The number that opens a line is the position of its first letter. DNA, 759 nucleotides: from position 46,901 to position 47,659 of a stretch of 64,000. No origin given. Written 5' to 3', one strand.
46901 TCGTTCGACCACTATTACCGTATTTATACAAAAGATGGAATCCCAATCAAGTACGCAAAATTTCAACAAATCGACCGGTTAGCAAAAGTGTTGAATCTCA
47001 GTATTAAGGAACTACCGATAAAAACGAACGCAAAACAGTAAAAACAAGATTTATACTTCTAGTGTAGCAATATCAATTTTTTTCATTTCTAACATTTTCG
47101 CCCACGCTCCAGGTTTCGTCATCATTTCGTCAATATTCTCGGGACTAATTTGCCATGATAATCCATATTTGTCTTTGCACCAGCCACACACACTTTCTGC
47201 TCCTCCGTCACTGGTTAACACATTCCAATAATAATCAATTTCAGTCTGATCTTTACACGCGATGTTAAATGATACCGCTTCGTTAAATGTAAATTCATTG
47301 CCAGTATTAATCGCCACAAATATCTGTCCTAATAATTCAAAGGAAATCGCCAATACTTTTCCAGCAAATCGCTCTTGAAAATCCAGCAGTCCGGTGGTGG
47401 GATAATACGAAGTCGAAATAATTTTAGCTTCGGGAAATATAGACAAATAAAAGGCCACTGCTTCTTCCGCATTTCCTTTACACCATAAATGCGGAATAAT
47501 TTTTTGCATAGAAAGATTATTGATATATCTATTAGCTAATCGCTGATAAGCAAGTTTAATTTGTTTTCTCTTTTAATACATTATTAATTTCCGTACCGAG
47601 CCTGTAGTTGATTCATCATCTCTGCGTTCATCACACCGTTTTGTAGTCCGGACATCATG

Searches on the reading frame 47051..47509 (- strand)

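Call 88: search_protein_families(library=pfam, proteins=[window:47051-47509:-], max_evalue=0.001)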
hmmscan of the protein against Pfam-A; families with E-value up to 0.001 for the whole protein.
window:47051-47509:- (152 aa): 1 family
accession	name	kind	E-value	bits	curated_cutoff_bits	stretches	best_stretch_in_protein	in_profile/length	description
PF06983.19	3-dmu-9_3-mt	-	9.2e-42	142.7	24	1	2-121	1-115/116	3-demethylubiquinone-9 3-methyltransferase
